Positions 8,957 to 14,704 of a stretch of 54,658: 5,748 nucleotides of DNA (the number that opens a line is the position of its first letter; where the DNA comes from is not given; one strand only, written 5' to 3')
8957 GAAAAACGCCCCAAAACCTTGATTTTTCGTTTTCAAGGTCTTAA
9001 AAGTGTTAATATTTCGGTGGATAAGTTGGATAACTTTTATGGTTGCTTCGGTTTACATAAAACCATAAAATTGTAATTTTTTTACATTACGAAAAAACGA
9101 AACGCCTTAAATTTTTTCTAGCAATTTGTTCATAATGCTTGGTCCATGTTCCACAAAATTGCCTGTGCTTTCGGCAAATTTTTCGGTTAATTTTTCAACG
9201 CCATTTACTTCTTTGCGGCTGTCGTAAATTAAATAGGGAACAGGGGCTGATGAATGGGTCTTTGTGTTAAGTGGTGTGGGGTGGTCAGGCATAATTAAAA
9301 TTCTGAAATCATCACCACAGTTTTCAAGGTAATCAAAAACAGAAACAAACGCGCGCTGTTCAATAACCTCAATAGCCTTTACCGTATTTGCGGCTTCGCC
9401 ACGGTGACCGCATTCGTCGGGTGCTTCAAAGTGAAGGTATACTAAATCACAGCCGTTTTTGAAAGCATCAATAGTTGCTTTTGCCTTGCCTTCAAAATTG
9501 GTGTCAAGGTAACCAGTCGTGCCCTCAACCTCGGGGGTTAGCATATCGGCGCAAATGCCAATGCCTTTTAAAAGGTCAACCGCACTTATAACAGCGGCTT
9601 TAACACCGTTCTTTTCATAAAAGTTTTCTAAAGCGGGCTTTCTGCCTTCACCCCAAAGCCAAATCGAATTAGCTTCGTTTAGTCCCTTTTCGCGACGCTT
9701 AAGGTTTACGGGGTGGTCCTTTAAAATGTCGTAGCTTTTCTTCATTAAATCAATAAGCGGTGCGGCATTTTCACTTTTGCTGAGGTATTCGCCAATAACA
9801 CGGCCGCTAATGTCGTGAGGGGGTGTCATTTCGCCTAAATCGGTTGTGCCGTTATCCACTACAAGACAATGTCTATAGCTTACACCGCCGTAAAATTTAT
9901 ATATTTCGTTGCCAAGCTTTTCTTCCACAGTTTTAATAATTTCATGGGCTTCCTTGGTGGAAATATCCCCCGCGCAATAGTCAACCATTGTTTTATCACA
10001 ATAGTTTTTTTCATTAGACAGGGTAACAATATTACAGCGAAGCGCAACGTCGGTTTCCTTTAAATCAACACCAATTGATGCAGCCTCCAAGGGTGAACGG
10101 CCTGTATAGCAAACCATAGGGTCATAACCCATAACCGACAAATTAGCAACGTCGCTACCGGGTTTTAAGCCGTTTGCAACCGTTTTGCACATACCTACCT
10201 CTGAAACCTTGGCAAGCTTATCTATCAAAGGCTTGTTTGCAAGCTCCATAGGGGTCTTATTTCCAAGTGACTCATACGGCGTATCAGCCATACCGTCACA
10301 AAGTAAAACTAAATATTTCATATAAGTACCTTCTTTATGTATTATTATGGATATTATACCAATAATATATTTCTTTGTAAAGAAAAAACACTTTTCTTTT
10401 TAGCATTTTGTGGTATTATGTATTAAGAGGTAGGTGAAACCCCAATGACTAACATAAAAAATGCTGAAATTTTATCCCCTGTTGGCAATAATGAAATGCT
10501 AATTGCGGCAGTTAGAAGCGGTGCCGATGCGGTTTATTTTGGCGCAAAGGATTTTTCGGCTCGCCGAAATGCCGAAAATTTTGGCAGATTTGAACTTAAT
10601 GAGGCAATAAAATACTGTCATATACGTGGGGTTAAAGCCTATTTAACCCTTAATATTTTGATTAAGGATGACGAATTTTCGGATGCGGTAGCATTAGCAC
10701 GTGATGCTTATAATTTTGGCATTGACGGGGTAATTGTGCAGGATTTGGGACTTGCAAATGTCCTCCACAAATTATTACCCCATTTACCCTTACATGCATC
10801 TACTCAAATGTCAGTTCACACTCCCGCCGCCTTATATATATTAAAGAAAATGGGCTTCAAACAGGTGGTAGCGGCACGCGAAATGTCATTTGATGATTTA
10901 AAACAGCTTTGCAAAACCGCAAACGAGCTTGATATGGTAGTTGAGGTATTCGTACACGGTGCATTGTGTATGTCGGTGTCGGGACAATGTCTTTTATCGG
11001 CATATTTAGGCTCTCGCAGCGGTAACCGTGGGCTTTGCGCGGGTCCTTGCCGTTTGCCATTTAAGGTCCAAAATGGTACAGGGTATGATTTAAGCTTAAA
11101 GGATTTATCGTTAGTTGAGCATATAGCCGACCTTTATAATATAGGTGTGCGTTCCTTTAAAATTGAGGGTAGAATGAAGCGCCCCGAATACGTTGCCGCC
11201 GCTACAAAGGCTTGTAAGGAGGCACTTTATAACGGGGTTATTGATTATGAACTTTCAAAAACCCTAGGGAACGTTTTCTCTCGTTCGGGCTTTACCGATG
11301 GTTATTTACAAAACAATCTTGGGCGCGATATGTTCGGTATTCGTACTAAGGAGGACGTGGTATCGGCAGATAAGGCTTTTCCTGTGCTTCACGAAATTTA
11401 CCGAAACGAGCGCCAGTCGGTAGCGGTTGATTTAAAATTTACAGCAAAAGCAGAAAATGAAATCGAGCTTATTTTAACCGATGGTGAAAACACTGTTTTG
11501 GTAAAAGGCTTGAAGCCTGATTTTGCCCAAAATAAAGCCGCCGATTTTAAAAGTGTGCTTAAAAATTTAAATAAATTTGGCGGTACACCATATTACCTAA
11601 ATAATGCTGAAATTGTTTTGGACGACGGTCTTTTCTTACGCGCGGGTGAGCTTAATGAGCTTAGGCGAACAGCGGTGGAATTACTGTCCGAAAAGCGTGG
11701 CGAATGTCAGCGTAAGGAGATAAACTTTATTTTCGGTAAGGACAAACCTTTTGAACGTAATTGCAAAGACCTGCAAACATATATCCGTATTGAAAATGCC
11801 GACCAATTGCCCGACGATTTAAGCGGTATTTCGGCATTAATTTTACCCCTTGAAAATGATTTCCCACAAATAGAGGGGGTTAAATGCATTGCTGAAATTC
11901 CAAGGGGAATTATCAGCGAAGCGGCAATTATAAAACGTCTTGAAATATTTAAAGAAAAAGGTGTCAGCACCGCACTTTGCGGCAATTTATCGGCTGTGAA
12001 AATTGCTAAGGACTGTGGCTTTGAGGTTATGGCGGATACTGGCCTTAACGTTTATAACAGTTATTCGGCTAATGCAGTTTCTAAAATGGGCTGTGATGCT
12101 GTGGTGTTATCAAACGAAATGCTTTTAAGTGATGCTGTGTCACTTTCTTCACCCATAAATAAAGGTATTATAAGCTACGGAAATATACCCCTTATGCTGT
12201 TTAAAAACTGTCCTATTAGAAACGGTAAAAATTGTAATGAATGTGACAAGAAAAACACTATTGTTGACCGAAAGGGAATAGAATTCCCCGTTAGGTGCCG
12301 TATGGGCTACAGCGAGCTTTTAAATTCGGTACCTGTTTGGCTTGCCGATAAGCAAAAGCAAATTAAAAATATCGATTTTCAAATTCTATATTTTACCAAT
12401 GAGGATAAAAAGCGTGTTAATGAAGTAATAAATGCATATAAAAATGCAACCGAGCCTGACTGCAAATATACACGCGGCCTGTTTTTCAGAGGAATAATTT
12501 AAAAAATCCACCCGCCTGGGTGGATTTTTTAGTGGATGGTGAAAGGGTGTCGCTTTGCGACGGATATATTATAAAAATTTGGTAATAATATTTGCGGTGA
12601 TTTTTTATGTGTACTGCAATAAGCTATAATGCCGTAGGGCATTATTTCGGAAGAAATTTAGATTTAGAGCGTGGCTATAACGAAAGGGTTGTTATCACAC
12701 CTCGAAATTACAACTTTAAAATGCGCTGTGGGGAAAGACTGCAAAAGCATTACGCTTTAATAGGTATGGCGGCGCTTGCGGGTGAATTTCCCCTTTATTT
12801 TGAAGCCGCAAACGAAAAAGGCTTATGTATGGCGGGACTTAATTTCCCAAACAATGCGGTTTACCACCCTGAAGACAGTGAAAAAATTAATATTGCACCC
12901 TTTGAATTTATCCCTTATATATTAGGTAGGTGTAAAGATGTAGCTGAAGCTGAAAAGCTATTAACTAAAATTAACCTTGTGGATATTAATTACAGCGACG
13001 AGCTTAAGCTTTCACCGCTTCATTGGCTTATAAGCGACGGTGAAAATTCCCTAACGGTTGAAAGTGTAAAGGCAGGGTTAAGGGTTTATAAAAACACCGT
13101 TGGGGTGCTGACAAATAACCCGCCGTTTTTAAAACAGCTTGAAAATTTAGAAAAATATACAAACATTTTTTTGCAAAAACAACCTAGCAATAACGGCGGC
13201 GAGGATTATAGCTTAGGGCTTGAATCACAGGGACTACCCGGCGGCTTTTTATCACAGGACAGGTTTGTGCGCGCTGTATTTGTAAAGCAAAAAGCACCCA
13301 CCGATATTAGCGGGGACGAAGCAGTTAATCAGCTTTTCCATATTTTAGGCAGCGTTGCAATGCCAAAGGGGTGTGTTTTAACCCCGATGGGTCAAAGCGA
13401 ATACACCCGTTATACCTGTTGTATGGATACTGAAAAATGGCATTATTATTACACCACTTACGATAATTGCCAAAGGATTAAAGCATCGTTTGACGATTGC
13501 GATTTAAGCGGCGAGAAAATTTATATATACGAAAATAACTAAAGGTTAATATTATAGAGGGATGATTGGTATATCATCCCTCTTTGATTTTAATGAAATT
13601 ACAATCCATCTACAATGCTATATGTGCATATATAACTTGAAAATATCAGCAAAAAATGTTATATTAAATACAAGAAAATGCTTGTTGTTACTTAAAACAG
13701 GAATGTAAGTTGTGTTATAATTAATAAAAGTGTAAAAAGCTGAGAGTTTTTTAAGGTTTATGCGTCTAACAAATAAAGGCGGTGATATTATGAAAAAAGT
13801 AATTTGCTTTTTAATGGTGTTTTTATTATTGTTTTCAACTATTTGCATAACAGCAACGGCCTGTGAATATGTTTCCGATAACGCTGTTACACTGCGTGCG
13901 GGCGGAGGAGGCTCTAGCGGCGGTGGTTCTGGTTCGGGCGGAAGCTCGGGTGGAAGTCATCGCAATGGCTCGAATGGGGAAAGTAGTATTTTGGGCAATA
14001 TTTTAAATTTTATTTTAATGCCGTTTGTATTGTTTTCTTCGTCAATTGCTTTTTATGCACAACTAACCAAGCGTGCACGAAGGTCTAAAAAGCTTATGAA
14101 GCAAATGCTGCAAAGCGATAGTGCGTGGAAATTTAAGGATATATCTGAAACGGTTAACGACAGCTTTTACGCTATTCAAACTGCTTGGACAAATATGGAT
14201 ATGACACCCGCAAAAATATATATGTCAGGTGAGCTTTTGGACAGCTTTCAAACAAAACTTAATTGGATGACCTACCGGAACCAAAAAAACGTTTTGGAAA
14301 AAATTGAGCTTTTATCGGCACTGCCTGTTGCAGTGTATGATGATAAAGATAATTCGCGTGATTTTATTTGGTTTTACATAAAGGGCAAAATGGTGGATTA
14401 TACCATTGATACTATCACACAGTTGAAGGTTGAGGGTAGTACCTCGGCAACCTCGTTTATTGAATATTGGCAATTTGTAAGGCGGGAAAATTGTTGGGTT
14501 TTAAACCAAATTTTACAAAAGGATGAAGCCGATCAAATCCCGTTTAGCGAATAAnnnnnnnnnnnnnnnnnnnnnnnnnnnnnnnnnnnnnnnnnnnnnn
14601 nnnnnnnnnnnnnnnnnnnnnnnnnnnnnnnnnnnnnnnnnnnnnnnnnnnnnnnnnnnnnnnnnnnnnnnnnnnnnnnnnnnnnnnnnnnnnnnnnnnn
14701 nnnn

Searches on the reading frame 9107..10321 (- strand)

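Call 77: search_protein_families(library=pfam, proteins=[window:9107-10321:-], max_evalue=0.00001)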
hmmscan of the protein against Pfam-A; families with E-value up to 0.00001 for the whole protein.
window:9107-10321:- (404 aa): 2 families
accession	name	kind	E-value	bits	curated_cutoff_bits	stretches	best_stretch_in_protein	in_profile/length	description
PF10143.14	PhosphMutase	-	2.7e-60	203.6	21.5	1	37-206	1-170/170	2,3-bisphosphoglycerate-independent phosphoglycerate mutase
PF01676.23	Metalloenzyme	-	1.2e-38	133.6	24.3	1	1-400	1-248/252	Metalloenzyme superfamily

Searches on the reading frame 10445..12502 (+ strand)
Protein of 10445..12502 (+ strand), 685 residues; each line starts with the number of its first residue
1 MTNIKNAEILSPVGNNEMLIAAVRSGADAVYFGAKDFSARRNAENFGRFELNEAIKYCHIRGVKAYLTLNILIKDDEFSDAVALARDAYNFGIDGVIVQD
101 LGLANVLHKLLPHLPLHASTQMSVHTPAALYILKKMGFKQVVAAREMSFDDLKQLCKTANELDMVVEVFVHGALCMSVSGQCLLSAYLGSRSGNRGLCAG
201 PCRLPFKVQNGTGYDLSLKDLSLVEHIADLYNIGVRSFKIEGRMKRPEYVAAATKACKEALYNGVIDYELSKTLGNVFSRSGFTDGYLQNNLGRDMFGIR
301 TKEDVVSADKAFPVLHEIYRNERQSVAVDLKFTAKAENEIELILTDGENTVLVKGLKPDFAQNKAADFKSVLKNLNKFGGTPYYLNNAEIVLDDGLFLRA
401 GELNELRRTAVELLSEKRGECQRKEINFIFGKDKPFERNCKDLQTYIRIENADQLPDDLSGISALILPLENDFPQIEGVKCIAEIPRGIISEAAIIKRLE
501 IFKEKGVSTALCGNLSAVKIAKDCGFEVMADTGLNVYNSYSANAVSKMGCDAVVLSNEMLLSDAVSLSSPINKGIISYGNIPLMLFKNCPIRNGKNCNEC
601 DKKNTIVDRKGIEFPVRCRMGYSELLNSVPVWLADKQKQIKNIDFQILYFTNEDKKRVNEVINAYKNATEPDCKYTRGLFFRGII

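Call 77: search_protein_families(library=pfam, proteins=[window:10445-12502:+], max_evalue=0.00001)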
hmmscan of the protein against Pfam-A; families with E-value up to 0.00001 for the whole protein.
window:10445-12502:+ (685 aa): 2 families
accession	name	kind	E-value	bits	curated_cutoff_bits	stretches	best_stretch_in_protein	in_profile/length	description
PF01136.24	Peptidase_U32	-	1.2e-70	237.9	22.4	1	83-291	6-230/233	Peptidase family U32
PF12392.13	DUF3656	-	1.1e-17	65.1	22.1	1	318-418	16-108/109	Collagenase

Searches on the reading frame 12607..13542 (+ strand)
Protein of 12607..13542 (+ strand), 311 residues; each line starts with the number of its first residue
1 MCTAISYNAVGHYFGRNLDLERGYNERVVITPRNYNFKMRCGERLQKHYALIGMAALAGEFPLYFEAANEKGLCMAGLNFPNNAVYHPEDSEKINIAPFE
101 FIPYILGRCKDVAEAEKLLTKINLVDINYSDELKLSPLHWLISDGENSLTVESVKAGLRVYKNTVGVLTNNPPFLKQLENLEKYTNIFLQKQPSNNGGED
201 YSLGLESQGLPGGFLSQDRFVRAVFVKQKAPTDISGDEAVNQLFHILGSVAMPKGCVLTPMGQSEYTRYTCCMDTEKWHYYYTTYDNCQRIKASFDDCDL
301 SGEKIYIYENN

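Call 77: search_protein_families(library=pfam, proteins=[window:12607-13542:+], max_evalue=0.00001)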
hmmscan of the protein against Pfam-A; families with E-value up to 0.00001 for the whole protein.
window:12607-13542:+ (311 aa): 1 family
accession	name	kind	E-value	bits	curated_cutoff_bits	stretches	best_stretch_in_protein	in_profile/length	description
PF02275.23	CBAH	-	4.7e-87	293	20.4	1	2-307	1-315/316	Linear amide C-N hydrolases, choloylglycine hydrolase family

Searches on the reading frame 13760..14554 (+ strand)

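Call 77: search_protein_families(library=pfam, proteins=[window:13760-14554:+], max_evalue=0.00001)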
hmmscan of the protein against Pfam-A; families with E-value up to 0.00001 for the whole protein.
window:13760-14554:+ (264 aa): 1 family
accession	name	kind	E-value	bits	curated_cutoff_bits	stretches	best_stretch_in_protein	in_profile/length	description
PF04280.21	Tim44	-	5.7e-08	33.4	29.6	1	111-242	3-132/147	Tim44-like domain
